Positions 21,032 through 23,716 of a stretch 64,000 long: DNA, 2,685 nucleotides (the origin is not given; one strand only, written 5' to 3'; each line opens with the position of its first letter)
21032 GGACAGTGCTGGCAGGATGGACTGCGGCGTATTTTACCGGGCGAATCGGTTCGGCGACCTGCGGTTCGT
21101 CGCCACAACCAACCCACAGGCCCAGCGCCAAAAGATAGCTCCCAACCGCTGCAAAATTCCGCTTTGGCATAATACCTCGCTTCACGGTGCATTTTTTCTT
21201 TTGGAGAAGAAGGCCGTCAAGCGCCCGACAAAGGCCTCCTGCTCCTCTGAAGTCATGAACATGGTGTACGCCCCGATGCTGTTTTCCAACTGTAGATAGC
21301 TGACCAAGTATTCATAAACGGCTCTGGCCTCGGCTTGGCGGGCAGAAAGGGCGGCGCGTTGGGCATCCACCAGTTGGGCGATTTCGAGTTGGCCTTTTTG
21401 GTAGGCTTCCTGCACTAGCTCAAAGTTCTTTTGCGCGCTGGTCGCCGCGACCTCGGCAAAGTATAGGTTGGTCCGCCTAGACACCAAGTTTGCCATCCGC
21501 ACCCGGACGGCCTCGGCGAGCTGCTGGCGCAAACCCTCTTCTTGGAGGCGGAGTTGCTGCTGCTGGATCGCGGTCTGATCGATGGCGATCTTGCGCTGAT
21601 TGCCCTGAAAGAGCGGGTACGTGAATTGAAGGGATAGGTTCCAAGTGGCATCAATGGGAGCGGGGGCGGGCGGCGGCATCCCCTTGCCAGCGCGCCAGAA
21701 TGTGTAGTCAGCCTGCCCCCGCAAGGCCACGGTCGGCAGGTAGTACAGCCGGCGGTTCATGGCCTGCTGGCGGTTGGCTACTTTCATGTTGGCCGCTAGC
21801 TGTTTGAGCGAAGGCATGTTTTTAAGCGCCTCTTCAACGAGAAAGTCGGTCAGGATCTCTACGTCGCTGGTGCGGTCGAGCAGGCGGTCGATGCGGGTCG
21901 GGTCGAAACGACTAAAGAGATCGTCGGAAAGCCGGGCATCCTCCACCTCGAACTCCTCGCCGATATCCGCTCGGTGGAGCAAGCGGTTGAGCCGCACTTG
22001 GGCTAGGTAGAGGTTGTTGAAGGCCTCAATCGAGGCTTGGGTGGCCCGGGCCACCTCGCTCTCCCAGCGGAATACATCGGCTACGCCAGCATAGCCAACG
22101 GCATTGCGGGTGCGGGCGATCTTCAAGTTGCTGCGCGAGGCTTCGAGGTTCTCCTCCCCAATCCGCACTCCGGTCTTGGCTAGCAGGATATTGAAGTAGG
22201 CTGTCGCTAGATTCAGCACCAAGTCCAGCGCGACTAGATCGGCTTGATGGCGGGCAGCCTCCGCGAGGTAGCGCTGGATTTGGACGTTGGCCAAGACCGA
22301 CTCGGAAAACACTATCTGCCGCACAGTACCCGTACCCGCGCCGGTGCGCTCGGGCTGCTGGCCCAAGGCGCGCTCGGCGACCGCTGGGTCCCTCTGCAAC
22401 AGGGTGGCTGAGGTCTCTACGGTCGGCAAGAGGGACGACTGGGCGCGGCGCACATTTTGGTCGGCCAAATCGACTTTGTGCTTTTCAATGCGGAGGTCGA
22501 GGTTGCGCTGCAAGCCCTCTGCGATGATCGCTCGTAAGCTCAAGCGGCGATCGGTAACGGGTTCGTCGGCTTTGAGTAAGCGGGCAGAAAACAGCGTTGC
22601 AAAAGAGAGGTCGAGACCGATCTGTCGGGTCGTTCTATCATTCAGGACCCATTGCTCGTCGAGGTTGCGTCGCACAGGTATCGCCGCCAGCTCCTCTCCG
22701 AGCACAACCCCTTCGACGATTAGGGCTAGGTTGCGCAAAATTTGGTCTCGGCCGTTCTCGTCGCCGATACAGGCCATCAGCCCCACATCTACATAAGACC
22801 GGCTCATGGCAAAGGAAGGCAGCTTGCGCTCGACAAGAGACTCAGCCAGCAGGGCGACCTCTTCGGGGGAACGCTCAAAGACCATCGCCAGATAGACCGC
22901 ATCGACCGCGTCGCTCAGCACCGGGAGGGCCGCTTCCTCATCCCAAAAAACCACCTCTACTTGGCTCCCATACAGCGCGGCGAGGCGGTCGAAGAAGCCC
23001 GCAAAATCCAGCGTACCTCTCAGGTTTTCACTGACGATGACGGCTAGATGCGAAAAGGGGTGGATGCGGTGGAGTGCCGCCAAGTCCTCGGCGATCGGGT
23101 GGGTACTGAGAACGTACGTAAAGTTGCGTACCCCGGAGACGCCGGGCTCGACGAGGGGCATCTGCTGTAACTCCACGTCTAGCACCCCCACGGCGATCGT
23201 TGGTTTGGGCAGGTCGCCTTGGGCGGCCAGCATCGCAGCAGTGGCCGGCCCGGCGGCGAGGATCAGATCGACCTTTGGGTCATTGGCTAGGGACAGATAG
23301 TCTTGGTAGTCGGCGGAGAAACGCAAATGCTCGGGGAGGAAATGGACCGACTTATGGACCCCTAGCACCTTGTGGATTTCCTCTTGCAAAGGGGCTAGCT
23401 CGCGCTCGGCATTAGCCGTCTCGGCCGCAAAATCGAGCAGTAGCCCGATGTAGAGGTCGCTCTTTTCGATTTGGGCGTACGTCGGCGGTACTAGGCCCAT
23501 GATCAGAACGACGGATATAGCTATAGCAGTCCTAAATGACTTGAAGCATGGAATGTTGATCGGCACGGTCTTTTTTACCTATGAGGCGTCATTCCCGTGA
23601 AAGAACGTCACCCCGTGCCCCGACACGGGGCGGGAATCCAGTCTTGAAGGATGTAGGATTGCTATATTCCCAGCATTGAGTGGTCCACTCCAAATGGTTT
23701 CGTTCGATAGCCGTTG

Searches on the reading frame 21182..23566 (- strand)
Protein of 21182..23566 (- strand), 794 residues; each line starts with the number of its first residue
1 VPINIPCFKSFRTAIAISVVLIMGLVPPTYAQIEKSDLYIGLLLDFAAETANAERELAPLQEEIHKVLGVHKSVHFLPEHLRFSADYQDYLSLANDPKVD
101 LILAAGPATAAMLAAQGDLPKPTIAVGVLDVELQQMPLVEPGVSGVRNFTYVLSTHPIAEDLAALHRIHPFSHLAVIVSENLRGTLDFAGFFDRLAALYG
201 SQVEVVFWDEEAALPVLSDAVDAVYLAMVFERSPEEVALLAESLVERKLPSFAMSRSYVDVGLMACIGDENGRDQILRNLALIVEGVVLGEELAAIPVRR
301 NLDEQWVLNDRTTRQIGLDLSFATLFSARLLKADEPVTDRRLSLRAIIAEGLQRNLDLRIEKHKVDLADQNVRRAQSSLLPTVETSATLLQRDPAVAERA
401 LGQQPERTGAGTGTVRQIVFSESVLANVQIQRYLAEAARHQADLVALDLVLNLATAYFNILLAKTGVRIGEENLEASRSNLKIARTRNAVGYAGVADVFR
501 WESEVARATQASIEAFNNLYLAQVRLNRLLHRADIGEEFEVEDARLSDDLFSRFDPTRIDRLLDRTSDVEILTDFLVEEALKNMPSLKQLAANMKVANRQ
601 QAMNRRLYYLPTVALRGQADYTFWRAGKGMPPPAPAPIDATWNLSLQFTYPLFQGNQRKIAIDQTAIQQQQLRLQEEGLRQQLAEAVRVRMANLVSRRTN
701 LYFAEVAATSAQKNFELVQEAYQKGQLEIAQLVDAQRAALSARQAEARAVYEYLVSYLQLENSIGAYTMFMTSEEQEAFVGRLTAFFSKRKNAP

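Call 74: search_protein_families(library=pfam, proteins=[window:21182-23566:-], max_evalue=0.0001)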
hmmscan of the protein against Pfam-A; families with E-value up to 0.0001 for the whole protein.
window:21182-23566:- (794 aa): 1 family
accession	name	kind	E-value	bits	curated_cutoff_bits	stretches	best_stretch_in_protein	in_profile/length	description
PF02321.23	OEP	-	2.8e-43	148.3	22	2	575-765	3-187/187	Outer membrane efflux protein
